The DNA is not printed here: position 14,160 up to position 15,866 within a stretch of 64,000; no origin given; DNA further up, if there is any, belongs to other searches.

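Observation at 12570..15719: Tandem paralogous lipoproteins of an unrecognised family behind a 416-bp leader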

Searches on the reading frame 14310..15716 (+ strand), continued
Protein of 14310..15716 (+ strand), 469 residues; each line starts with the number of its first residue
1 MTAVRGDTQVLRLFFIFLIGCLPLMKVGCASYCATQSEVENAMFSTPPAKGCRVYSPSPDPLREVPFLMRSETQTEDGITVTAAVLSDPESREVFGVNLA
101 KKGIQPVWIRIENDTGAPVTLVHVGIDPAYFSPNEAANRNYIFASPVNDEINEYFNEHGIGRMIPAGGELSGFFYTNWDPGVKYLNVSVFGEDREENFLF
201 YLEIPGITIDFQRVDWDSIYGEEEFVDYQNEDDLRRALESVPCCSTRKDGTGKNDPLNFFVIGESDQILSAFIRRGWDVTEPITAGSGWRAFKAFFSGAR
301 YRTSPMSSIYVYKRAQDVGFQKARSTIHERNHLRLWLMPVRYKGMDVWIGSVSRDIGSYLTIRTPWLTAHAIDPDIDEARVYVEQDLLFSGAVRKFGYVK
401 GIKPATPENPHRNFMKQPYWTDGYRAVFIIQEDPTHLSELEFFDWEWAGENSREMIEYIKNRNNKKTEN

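Call 24: find_encoding_contigs(protein=P0009, flank=9000, max_places=2)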
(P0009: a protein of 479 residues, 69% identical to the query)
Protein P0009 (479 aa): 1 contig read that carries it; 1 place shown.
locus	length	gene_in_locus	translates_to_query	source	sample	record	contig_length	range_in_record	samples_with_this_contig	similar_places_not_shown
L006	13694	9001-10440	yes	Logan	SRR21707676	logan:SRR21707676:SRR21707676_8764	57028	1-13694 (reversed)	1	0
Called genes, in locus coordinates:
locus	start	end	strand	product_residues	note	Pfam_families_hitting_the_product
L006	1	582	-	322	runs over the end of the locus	PF00165:HTH_AraC (faint), PF12833:HTH_18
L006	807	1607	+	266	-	PF09865:DUF2092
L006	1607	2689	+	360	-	-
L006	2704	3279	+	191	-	-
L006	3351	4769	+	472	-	PF06863:DUF1254, PF06742:DUF1214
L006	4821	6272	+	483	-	PF06863:DUF1254, PF06742:DUF1214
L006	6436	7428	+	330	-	-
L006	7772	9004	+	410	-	PF14067:LssY_C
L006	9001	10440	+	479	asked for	PF14067:LssY_C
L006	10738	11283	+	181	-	PF00583:Acetyltransf_1, PF13508:Acetyltransf_7 (weak)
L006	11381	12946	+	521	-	PF00989:PAS, PF13188:PAS_8, PF13426:PAS_9, PF08448:PAS_4, PF13188:PAS_8 (weak), PF13426:PAS_9 (weak), PF00512:HisKA (weak), PF02518:HATPase_c, +2 more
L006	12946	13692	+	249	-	?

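Call 34: search_solved_structures(query=A1, max_evalue=10)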
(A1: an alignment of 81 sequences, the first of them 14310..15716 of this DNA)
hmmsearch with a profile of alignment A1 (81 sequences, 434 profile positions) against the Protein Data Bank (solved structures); distinct sequences matched with E-value up to 10: 1.
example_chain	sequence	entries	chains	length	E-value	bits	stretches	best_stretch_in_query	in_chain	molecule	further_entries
8fg6_B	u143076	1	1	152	0.27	12.9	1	87-149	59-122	C104.1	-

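Call 37: find_related_loci(query=A1, collection=genome_contigs, flank=7000)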
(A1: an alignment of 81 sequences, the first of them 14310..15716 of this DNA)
Query A1 (469 aa) in genome_contigs; peptide patterns used: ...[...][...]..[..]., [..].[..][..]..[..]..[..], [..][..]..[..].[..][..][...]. (x = any residue, [..] = any of these).
600 stretches matched a pattern (row limit reached: there are more); 519 encode a relative of the query (tblastn E <= 1e-3); the best 80 are kept; 80 distinct loci.
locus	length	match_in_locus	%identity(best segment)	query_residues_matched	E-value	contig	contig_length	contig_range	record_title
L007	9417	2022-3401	70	1-460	0e+0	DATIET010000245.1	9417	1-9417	MAG TPA_asm: Thermodesulfobacteriota bacterium isolate SMAG_U16376 k141_1390406, whole genome shotgun sequence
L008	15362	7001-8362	69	6-460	0e+0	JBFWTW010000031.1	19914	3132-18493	MAG: Candidatus Dadabacteria bacterium isolate CA_2019_TPBF_56 NODE_12660_length_19914_cov_4.823824_TPBF, whole genome s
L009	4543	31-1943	68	11-466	0e+0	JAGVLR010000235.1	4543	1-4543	MAG: Candidatus Dadabacteria bacterium isolate SW_59 c_000000036709, whole genome shotgun sequence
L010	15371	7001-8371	67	9-466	0e+0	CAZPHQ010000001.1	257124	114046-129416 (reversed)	MAG TPA_asm: uncultured Spirochaetia bacterium isolate SRP077602_co3_46 genome assembly, contig: NODE_3_length_257124_co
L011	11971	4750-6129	68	1-460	0e+0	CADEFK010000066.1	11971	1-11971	uncultured bacterium isolate Candidatus Dadabacteria sp. RBC041 genome assembly, contig: MAG041_66, whole genome shotgun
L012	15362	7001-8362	67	6-460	0e+0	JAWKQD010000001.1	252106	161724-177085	MAG: Thermodesulfobacteriota bacterium isolate AC1.124 AC1.124.fa-1, whole genome shotgun sequence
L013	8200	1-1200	73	61-460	0e+0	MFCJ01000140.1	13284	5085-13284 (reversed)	MAG: Candidatus Dadabacteria bacterium RIFCSPHIGHO2_12_FULL_53_21 rifcsphigho2_12_scaffold_7752, whole genome shotgun se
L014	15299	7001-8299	74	28-460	0e+0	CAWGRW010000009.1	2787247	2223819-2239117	MAG: uncultured bacterium isolate MFD06435.bin.1.47 genome assembly, contig: contig_17617, whole genome shotgun sequence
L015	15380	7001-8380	70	1-460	0e+0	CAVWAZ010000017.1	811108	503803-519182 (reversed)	MAG: uncultured delta proteobacterium isolate MFD09730.bin.2.52 genome assembly, contig: contig_4581, whole genome shotg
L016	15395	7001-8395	57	3-467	0e+0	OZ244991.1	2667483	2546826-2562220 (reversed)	MAG: Thermodesulfobacteriota bacterium isolate 77748b03-fe7e-4f50-8619-3c6866420abe genome assembly, chromosome: 1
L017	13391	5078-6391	59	11-449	0e+0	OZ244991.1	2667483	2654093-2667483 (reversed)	MAG: Thermodesulfobacteriota bacterium isolate 77748b03-fe7e-4f50-8619-3c6866420abe genome assembly, chromosome: 1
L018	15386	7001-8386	57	13-466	0e+0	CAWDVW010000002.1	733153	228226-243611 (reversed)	MAG: Candidatus Dadabacteria bacterium isolate MFD05684.bin.1.387 genome assembly, contig: contig_19298, whole genome sh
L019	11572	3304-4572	51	16-444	7e-144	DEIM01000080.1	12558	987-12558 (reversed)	MAG TPA_asm: Candidatus Dadabacteria bacterium UBA2774 UBA2774_contig_18882, whole genome shotgun sequence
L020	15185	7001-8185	48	51-447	3e-128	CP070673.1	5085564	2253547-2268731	MAG: Deltaproteobacteria bacterium isolate bin73 chromosome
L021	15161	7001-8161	49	59-446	3e-120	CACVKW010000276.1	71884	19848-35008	Olavius sp. associated proteobacterium Delta 1 isolate mag2:49deedb4-927c-43a8-ad40-04e63e16f3c8 genome assembly, contig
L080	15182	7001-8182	42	50-446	3e-105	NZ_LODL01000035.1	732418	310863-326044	Dechloromonas denitrificans strain ATCC BAA-841 contig035, whole genome shotgun sequence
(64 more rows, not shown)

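Call 47: search_protein_families(library=pfam, alignment_id=A4, max_evalue=0.00001)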
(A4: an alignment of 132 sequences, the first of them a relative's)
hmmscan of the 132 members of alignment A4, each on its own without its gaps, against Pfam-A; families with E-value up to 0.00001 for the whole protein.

A. member 1, L001:9400-10866:+ (489 aa): 3 families
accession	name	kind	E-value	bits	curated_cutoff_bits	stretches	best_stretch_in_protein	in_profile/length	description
PF01977.22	UbiD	-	2.2e-65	220.1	23.3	1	116-313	6-205/206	3-octaprenyl-4-hydroxybenzoate carboxy-lyase Rift-related domain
PF20696.2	UbiD_C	-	1.4e-20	74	24.2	1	320-451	2-125/127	3-octaprenyl-4-hydroxybenzoate carboxy-lyase C-terminal domain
PF20695.2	UbiD_N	-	8e-16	58.3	24.3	1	13-98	1-75/78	3-octaprenyl-4-hydroxybenzoate carboxy-lyase N-terminal domain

B. families by the number of members that match (of 132 scanned): 125 families (the first 25 are shown)
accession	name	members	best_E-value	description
PF13426.13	PAS_9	14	5.1e-28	PAS domain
PF02518.31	HATPase_c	14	4.4e-27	Histidine kinase-, DNA gyrase B-, and HSP90-like ATPase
PF00989.32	PAS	14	1.7e-20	PAS fold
PF08448.16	PAS_4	12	1.7e-19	PAS fold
PF13188.13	PAS_8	12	2.2e-17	PAS domain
PF00512.31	HisKA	11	5.2e-12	His Kinase A (phospho-acceptor) domain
PF24820.1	Diguanyl_cycl_sensor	11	2.5e-09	Diguanylate cyclase-like sensor domain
PF12860.13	PAS_7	8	3.9e-09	PAS fold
PF00583.31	Acetyltransf_1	7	2.4e-08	Acetyltransferase (GNAT) family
PF08447.18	PAS_3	7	5.6e-07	PAS fold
PF13508.13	Acetyltransf_7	6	8.2e-07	Acetyltransferase (GNAT) domain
PF08269.17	dCache_2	3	4.8e-96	Cache domain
PF17200.10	sCache_2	3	1.7e-55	Single Cache domain 2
PF02737.24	3HCDH_N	3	2e-38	3-hydroxyacyl-CoA dehydrogenase, NAD binding domain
PF17201.10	Cache_3-Cache_2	3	6.8e-25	Cache 3/Cache 2 fusion domain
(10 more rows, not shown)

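Call 49: search_protein_families(library=pfam, proteins=[L004:6510-7427:+], max_evalue=0.1)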
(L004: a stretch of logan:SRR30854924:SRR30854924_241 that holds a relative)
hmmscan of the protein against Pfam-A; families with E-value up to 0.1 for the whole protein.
L004:6510-7427:+ (306 aa): 0 families

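Call 53: search_protein_families(library=pfam, alignment_id=A1, max_evalue=5)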
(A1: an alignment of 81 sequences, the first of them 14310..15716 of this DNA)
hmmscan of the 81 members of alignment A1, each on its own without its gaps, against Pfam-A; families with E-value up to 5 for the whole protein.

A. member 1, window:14310-15716:+ (469 aa): 1 family
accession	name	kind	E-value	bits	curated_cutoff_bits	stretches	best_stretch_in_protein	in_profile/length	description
PF14067.11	LssY_C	-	1.1e-41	143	25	1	244-424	7-187/188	LssY C-terminus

B. families by the number of members that match (of 81 scanned): 23 families
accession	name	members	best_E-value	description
PF14067.11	LssY_C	81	2.3e-52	LssY C-terminus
PF14538.11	Raptor_N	2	0.081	Raptor N-terminal CASPase like domain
PF17293.8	Arm-DNA-bind_5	2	0.091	Arm DNA-binding domain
PF03067.21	LPMO_10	2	0.11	Lytic polysaccharide mono-oxygenase, cellulose-degrading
PF02897.21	Peptidase_S9_N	1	0.036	Prolyl oligopeptidase, N-terminal beta-propeller domain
PF11281.13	DUF3083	1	0.054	Protein of unknown function (DUF3083)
PF21192.3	NMD3_OB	1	0.073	NMD3 OB-fold domain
PF02709.20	Glyco_transf_7C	1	0.089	N-terminal domain of galactosyltransferase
PF21593.2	DUF6853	1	0.093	Family of unknown function (DUF6853)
PF17088.10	YCF90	1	0.096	Uncharacterised protein family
PF02165.20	WT1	1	0.13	Wilm's tumour protein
PF21082.3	MS_channel_3rd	1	0.13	Mechanosensitive ion channel MscS, C-terminal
PF09864.15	MliC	1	0.13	Membrane-bound lysozyme-inhibitor of c-type lysozyme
PF24977.1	DUF7772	1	0.16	Family of unknown function (DUF7772)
PF16390.11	DUF4999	1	0.17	Domain of unknown function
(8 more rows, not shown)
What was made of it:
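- On Pfam PF14067 LssY_C domain family: All 81 aligned homologues match (call 53).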

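Call 55: search_protein_families(library=pfam, alignment_id=A5, max_evalue=0.00001)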
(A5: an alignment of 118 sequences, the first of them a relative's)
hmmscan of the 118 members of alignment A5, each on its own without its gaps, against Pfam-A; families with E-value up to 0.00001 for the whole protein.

A. member 1, L001:4405-6495:+ (697 aa): 3 families
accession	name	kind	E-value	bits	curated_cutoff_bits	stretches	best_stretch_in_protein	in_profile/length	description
PF01436.27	NHL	-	1.7e-16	59.7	20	0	589-614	3-28/28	NHL repeat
PF08450.18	SGL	-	1.9e-08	34.7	26.3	0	590-614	186-210/246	SMP-30/Gluconolactonase/LRE-like region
PF07494.17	Reg_prop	-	1.6e-07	31.1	20.4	0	353-367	9-23/24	Two component regulator propeller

B. families by the number of members that match (of 118 scanned): 137 families (the first 25 are shown)
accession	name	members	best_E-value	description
PF00497.25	SBP_bac_3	4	1.7e-33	Bacterial extracellular solute-binding proteins, family 3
PF00515.34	TPR_1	3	7.3e-81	Tetratricopeptide repeat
PF13414.12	TPR_11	3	1.2e-72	TPR repeat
PF07719.23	TPR_2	3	1.1e-67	Tetratricopeptide repeat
PF00884.28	Sulfatase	3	2.5e-66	Sulfatase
PF13181.12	TPR_8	3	2.7e-59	Tetratricopeptide repeat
PF13431.12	TPR_17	3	4.4e-55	Tetratricopeptide repeat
PF13432.12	TPR_16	3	4.9e-29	Tetratricopeptide repeat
PF13424.12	TPR_12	3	2e-27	Tetratricopeptide repeat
PF13428.12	TPR_14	3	9e-25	Tetratricopeptide repeat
PF14559.12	TPR_19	3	2.1e-23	Tetratricopeptide repeat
PF13174.12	TPR_6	3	4.1e-20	Tetratricopeptide repeat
PF13649.12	Methyltransf_25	3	1.4e-17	Methyltransferase domain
PF08241.18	Methyltransf_11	3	9.4e-16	Methyltransferase domain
PF23914.1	TPR_CcmH_CycH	3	3.9e-15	Cytochrome c-type biogenesis protein H TPR domain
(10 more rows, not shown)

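Call 66: search_dna_similar(query=window:14310-15716:+, collection=plasmids, mode=protein, max_evalue=0.001, max_rows=25)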
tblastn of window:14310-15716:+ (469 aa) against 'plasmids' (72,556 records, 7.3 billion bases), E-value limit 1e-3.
Records with a match: 48; places in all: 56; records where one place covers at least 80% of the query: 8.
Best place of each record, by identity: <60% 48.
By first word of the organism name: Rhizobium 21; Sinorhizobium 12; Paraburkholderia 5; Cupriavidus 2; Caballeronia 1; Candidatus 1; Palleronia 1; Phyllobacterium 1; Nostoc 1; Thioclava 1; and 2 more.
By predicted mobility (MOB-suite, as given by PLSDB): non-mobilizable 20; mobilizable 14; conjugative 14.
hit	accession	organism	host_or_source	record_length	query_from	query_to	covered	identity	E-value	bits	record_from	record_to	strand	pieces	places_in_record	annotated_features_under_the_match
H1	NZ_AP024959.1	Paraburkholderia terrae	-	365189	51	450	85%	41.2%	1e-97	328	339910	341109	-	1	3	LssY C-terminal domain-containing protein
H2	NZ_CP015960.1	Paraburkholderia caribensis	Mimosa,single cell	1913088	10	445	93%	36.8%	2e-86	296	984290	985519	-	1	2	none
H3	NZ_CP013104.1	Paraburkholderia caribensis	-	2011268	8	445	93%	36.4%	5e-87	298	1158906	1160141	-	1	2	none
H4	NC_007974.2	Cupriavidus metallidurans CH34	-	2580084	70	468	85%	38.6%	1e-86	297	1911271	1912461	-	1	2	none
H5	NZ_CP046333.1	Cupriavidus metallidurans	sedimentation pond in a zinc factory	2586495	70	468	85%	38.6%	1e-86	297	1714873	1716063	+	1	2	none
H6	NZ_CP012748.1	Paraburkholderia caribensis MBA4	soil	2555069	61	445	82%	39.4%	1e-84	291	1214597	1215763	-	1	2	none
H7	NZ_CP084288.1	Caballeronia zhejiangensis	Anasa tristis,Cell culture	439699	70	445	80%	38.5%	6e-83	286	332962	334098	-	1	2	LssY C-terminal domain-containing protein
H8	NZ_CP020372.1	Candidatus Thiodictyon syntrophicum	meromictic lake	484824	67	447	81%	35.7%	5e-70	249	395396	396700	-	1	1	LssY C-terminal domain-containing protein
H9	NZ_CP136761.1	Palleronia sp. LCG004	cell culture,Intertidal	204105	233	430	42%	30.5%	3e-14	83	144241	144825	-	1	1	LssY C-terminal domain-containing protein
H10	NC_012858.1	Rhizobium leguminosarum bv. trifolii WSM1325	-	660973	254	444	41%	31.1%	3e-12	77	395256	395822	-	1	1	LssY C-terminal domain-containing protein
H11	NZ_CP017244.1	Rhizobium etli 8C-3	Phaseolus vulgaris,cell culture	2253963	233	431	42%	29.1%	3e-10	71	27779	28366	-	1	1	record has no annotation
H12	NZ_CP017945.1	Phyllobacterium zundukense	Oxytropis triphylla,cell culture,root ...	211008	238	423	40%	30.9%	4e-12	76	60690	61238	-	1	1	LssY C-terminal domain-containing protein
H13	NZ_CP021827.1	Sinorhizobium meliloti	Medicago truncatula,Single Cell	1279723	254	430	38%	31.9%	2e-6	58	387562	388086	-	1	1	record has no annotation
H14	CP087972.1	Rhizobium sp. RCAM05350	cell culture,fouling of walls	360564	254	433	38%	31.3%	1e-12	78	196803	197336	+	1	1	LssY C-terminal domain-containing protein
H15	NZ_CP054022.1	Rhizobium indicum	Pisum sativum l. (pea),Pure culture,Pea ...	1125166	254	423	36%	33.1%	8e-12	76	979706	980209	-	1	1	record has no annotation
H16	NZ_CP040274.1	Nostoc sp. C052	Blasia pusilla,pure culture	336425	238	430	41%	28.7%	4e-12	76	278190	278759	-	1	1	LssY C-terminal domain-containing protein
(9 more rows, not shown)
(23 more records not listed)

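Call 67: get_annotated_region(hit=H4, flank=7000)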
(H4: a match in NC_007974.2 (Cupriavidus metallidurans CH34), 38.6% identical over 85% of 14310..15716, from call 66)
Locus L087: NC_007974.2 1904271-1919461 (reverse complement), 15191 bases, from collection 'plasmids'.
description: Cupriavidus metallidurans CH34 megaplasmid, complete sequence
organism: Cupriavidus metallidurans CH34 (NCBI taxid 266264)
taxonomy: Bacteria; Pseudomonadota; Betaproteobacteria; Burkholderiales; Burkholderiaceae; Cupriavidus; Cupriavidus metallidurans; Cupriavidus metallidurans CH34
host: -; source: -; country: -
typing (MOB-suite, as given by PLSDB): mobilizable; replicon rep_cluster_104,rep_cluster_1581,rep_cluster_80; relaxase MOBP,MOBP
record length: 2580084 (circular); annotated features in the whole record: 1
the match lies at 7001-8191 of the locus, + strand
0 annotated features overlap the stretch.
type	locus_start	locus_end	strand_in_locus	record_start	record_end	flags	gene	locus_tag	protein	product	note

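Call 68: get_annotated_region(hit=H1, flank=7000)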
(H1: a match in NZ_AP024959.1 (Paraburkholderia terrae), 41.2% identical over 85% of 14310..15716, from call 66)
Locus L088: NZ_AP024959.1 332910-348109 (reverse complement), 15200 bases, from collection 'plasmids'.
description: Paraburkholderia terrae strain KU-64 plasmid pPT365, complete sequence
organism: Paraburkholderia terrae (NCBI taxid 311230)
taxonomy: Bacteria; Pseudomonadota; Betaproteobacteria; Burkholderiales; Burkholderiaceae; Paraburkholderia; Paraburkholderia terrae
host: -; source: -; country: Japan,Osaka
typing (MOB-suite, as given by PLSDB): non-mobilizable; mating-pair formation MPF_F
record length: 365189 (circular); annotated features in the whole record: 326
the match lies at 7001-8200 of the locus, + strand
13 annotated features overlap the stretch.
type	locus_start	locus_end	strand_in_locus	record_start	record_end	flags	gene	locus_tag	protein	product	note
CDS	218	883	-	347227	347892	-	-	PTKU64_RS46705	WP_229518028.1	hypothetical protein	-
CDS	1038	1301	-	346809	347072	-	-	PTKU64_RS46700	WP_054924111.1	hypothetical protein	-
CDS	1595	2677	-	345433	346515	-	-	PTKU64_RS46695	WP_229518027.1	AI-2E family transporter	-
CDS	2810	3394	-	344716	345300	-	-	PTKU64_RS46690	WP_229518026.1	hypothetical protein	-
CDS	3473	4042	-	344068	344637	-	-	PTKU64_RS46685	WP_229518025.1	YSC84-related protein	-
CDS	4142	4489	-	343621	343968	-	-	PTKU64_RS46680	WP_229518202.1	hypothetical protein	-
CDS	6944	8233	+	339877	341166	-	-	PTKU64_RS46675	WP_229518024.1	LssY C-terminal domain-containing protein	-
CDS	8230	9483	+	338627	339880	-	-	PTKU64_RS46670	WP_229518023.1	LssY C-terminal domain-containing protein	-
CDS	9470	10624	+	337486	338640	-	-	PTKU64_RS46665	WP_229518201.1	hypothetical protein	-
CDS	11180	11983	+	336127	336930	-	-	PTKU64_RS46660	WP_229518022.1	DUF2092 domain-containing protein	-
CDS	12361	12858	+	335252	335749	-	-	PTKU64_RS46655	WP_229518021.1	hypothetical protein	-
CDS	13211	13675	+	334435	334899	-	-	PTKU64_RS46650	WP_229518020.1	response regulator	GO:0000160 - phosphorelay signal transduction system [Evidence IEA]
CDS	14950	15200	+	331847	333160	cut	-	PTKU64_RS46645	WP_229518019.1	DUF2254 domain-containing protein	-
